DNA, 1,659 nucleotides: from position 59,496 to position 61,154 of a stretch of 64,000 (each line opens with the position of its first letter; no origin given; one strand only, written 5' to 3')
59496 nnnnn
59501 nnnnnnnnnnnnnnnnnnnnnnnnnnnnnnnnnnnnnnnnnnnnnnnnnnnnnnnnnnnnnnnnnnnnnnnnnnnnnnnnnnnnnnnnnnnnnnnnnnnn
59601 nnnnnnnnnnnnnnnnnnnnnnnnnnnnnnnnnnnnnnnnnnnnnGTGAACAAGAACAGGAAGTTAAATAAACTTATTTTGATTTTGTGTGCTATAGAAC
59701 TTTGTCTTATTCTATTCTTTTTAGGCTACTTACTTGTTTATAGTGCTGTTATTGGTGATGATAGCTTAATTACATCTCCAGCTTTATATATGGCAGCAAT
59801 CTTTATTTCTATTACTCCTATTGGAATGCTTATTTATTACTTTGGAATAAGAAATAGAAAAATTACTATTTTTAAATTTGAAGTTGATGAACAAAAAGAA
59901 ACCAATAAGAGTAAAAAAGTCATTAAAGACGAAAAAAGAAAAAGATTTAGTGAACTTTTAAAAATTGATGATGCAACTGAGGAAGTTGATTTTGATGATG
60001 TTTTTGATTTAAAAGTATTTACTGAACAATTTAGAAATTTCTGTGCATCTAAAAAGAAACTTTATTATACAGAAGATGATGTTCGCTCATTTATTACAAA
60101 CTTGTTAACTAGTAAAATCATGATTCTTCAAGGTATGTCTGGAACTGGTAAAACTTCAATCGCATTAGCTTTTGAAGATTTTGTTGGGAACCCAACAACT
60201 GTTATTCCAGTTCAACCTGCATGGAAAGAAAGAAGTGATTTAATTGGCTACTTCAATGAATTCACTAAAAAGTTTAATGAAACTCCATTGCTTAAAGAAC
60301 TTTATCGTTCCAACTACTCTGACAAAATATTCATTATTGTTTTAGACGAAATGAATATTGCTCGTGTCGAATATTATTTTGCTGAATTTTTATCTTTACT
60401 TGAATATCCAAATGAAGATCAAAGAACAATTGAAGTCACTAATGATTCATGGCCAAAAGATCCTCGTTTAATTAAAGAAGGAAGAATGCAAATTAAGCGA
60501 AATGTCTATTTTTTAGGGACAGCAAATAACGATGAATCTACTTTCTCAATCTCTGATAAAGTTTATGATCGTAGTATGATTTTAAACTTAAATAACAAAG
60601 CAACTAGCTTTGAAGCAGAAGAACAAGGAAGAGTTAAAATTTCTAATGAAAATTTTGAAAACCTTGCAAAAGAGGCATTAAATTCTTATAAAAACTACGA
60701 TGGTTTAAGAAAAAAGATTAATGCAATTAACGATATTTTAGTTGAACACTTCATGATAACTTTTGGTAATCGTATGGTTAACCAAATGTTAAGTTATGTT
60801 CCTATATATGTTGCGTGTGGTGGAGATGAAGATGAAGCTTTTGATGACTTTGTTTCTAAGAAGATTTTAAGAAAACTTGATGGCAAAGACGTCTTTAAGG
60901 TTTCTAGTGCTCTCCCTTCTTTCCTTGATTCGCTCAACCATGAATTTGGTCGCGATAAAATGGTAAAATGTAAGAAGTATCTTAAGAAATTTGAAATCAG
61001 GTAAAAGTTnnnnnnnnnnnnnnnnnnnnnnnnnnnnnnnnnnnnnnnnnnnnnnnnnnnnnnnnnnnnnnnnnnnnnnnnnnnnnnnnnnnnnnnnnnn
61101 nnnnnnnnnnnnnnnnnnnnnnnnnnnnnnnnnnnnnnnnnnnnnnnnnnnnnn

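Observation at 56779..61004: Two membrane-tethered McrB-family AAA+ GTPase paralogs flanking a coiled-coil protein, with no McrC-type nuclease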

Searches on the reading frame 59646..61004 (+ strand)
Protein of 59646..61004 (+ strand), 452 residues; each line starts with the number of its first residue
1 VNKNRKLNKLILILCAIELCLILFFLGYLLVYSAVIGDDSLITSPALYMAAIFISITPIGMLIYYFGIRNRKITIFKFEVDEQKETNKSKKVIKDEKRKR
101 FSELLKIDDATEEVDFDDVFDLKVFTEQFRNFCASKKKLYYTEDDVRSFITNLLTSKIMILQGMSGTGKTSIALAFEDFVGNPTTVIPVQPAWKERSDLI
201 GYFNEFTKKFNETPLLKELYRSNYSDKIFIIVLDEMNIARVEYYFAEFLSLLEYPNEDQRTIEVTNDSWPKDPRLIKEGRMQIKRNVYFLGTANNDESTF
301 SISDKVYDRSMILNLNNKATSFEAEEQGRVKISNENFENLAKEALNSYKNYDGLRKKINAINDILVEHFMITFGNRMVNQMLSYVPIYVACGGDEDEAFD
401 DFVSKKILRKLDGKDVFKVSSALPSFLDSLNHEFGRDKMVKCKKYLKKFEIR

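Call 3: search_protein_families(library=pfam, proteins=[window:59646-61004:+], max_evalue=1)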
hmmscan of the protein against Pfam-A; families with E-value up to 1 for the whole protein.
window:59646-61004:+ (452 aa): 9 families
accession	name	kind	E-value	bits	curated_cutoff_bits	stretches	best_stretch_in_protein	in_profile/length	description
PF07728.20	AAA_5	-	1.3e-07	32.2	22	1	159-309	2-138/139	AAA domain (dynein-related subfamily)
PF00004.35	AAA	-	0.00085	20.2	21.2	1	159-286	1-128/131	ATPase family associated with various cellular activities (AAA)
PF07576.18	BRAP2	-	0.036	14.7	22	1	84-133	32-81/99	BRCA1-associated protein 2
PF13401.12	AAA_22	-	0.045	14.5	27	1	156-237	5-94/130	AAA domain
PF07931.18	CPT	-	0.05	13.9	22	1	157-189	2-34/172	Chloramphenicol phosphotransferase-like protein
PF03193.22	RsgA_GTPase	-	0.094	13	30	1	126-173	76-123/174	RsgA GTPase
PF13191.12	AAA_16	-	0.11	13.4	32.6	1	157-196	25-63/167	AAA ATPase domain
PF02562.22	PhoH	-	0.13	12.1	27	1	148-175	11-38/205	PhoH-like protein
PF13604.12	AAA_30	-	0.17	12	27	1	149-175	9-37/191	AAA domain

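Call 4: search_protein_families(library=padloc, proteins=[window:59646-61004:+], max_evalue=1)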
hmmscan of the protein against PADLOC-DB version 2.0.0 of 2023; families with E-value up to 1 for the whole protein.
window:59646-61004:+ (452 aa): 3 families
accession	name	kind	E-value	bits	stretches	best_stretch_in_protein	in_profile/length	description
PDLC04547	PDC-M26A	-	8.3e-48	161.5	2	76-257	250-434/724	-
PDLC05065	PDC-S68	-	0.0052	12.6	1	94-176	560-640/1221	-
PDLC03859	LmuB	-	0.11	9.6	1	139-363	8-214/611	-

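Call 5: search_protein_families(library=ncbifam, proteins=[window:59646-61004:+], max_evalue=1)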
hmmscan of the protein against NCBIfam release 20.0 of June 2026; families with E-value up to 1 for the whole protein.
window:59646-61004:+ (452 aa): 5 families
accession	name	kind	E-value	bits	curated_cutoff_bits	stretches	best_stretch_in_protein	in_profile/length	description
TIGR02640.1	gas_vesic_GvpN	equivalog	0.029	13.9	266.8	1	159-211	24-75/262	gas vesicle protein GvpN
NF009192.0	PRK12540.1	equivalog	0.049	13.2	307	1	389-441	23-74/182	RNA polymerase sigma factor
TIGR03922.1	T7SS_EccA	equivalog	0.089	11.3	466.65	1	155-205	311-361/557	type VII secretion AAA-ATPase EccA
TIGR00150.1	T6A_YjeE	equivalog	0.12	12.3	60.1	1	148-182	14-48/135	tRNA (adenosine(37)-N6)-threonylcarbamoyltransferase complex ATPase subunit type 1 TsaE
NF005251.0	PRK06762.1-1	equivalog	0.13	12.2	183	1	151-187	2-38/171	hypothetical protein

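Call 10: find_homologous_proteins(query=window:59646-61004:+, max_evalue=0.001)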
Query window:59646-61004:+ (452 aa): 8000 proteins with E <= 0.001 among 8000 candidates; the best 120 are listed.
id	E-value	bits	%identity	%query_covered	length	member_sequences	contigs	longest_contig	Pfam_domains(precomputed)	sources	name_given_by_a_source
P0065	9.2e-295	995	100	100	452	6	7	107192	PF07728.21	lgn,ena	-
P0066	7.2e-267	903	93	100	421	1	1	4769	-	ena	-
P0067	1.6e-233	793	77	100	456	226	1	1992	PF07728.21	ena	-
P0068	1.3e-225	767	74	100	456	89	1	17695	PF07728.21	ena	-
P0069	5.0e-211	719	71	100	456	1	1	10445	PF07728.21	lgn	-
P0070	1.3e-208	711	71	100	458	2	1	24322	PF07728.21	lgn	-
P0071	7.9e-203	692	67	100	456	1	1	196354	PF07728.21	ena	-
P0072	2.8e-202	690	67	100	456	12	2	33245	PF07728.21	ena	-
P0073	2.4e-196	671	66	100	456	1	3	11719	PF07728.21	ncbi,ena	-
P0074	2.2e-193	661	66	100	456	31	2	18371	PF07728.21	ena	-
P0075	1.2e-192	659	66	100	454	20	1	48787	PF07728.21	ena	-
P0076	1.1e-191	655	66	100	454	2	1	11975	PF07728.21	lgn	-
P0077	1.5e-191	655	65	100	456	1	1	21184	PF07728.21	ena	-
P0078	2.9e-191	654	64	100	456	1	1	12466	PF07728.21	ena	-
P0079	1.7e-190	652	66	100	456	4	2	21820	PF07728.21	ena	-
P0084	3.1e-166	572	64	91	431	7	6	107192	PF07728.21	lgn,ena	-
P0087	3.1e-163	562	68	82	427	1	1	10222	PF07728.21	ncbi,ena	-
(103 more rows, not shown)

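Call 71: predict_structure(alignment_id=A4)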
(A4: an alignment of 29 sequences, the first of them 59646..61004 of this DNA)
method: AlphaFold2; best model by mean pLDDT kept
length: 452 residues; sequences in the alignment: 29
mean_pLDDT: 82.0   pTM: 0.73
mean pLDDT of the five models: 82.0, 81.4, 80.9, 79.7, 79.6
residues with pLDDT >= 90: 191; 70-90: 175; 50-70: 57; < 50: 29
segments of 3 or more residues with pLDDT < 50: 1-4, 71-94
pLDDT, mean of each block of 10 residues (from residue 1): 60 81 78 66 67 77 72 38 40 57 87 85 97 94 95 93 78 93 76 69 82 90 92 72 67 84 85 89 91 66 69 85 93 96 97 97 95 91 98 97 91 86 95 94 91 62
secondary structure, 60 per line:
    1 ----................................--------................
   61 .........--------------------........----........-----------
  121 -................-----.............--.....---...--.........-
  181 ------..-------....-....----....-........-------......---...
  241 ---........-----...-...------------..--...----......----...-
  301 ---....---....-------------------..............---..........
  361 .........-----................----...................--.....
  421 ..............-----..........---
elements in order: H5-36 H45-69 H90-97 H102-109 H122-137 H143-155 E158-162 H171-179 H196-199 E201-204 E209-212 H214-221 E229-234 H244-251 E261-263 E280-282 E287-292 H304-307 E311-314 H334-347 H351-369 H375-390 H395-413 H416-434 H440-449

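Call 73: fold_search(model_id=the predicted structure, library=pdb)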
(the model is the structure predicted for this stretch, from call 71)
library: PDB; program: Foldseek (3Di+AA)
matches with E <= 10: 400; with E <= 0.001: 35
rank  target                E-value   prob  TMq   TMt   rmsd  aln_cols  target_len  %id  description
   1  7w1y_A                3.6e-07  1.00  0.41  0.29   7.7       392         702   12  Human MCM double hexamer bound to natural DNA duplex (polyAT/polyTA) (released 2023-02-08)
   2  8w0f_A                2.1e-06  1.00  0.40  0.29   7.6       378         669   13  Cryo-EM structure of a human MCM2-7 double hexamer on dsDNA (released 2024-10-02)
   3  6hz4_E                4.0e-06  1.00  0.32  0.48  14.4       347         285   16  Structure of McrBC without DNA binding domains (one half of the full complex) (released 2019-07-24)
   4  8w0e_2                6.7e-06  1.00  0.39  0.30   7.8       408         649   13  Cryo-EM structure of a human MCM2-7 single hexamer on dsDNA (released 2024-10-02)
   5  8s0a_2                8.2e-06  1.00  0.40  0.28   7.4       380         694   10  H. sapiens MCM2-7 hexamer bound to double stranded DNA (released 2024-10-02)
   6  9qh4_F                3.3e-05  1.00  0.28  0.46  14.7       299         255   12  NorQ hexamer from Paracoccus denitrificans (released 2026-03-25)
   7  9dj7_A                3.5e-05  1.00  0.31  0.07  18.1       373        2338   13  CryoEM structures of yeast cytoplasmic dynein in the presence of ATP and Lis1. (released 2025-05-28)
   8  9diu                  3.5e-05  1.00  0.27  0.06  16.8       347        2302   14  CryoEM structures of yeast cytoplasmic dynein in the presence of ATP and Lis1. (released 2025-06-04)
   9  2r44                  4.5e-05  1.00  0.42  0.55  12.6       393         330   12  CRYSTAL STRUCTURE OF A PUTATIVE ATPASE (CHU_0153) FROM CYTOPHAGA HUTCHINSONII ATCC 33406 AT 2.00 A RESOLUTION (released 2007-09-18)
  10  8b9d_2                6.1e-05  1.00  0.38  0.32   7.3       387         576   11  Human replisome bound by Pol Alpha (released 2023-08-09)
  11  9caq_2                6.1e-05  1.00  0.37  0.29   8.6       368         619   12  Cryo-EM structure of a human MCM2-7 double hexamer formed from independently loaded MCM2-7 single hexamers (released 2024-10-02)
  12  9e2z_2                1.3e-04  1.00  0.40  0.32   7.2       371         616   11  Cryo-EM structure of human CMG helicase stalled at G4-containing DNA template (released 2025-03-26)
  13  9qh8_F                1.6e-04  1.00  0.30  0.50  13.8       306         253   13  reduced NorQ-NorD VWA domain complex from Paracoccus denitrificans (released 2026-03-25)
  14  6l1q_A                2.0e-04  1.00  0.29  0.47  14.2       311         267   11  Crystal structure of AfCbbQ2, a MoxR AAA+-ATPase and CbbQO-type Rubisco activase from Acidithiobacillus ferrooxidans (released 2019-12-18)
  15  8rwv_2                2.0e-04  1.00  0.37  0.28   8.9       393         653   12  Human OCCM DNA licensing intermediate (released 2025-02-05)
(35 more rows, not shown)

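Call 87: list_cluster_members(proteins=[P0065, P0084, P0002, P0073, P0087, P0061])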
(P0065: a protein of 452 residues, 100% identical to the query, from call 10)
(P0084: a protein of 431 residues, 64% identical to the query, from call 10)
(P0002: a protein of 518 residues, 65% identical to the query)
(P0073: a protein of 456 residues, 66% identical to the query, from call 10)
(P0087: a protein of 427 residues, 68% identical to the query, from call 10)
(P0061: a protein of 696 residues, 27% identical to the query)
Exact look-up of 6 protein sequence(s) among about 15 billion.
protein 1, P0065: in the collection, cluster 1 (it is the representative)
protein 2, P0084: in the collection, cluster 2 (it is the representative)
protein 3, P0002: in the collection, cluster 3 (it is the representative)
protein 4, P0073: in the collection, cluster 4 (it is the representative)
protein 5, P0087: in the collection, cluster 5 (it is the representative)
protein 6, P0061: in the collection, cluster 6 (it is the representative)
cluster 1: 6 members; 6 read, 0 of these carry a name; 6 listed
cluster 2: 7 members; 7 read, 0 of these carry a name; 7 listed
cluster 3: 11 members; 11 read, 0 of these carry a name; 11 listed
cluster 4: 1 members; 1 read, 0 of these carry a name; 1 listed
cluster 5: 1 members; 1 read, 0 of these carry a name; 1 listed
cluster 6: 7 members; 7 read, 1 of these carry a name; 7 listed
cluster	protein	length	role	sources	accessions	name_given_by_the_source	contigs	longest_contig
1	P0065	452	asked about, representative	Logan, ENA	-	-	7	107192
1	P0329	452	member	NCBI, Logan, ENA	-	-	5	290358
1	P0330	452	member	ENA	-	-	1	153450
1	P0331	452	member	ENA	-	-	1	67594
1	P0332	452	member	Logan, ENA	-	-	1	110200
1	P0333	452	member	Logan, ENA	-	-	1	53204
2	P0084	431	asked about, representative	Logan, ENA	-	-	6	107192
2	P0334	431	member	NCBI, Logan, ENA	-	-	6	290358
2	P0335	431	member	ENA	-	-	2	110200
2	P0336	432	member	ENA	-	-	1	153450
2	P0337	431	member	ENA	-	-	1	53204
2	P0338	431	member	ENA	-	-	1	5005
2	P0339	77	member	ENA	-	-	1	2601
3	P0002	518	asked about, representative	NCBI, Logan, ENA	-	-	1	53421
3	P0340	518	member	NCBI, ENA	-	-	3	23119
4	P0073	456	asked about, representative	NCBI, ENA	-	-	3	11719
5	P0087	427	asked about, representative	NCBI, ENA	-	-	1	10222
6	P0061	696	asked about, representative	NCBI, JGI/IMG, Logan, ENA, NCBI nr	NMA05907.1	MAG: DUF2357 domain-containing protein [Acholeplasmataceae bacterium] | DUF2357 domain-containing protein [Acholeplasmataceae bacterium]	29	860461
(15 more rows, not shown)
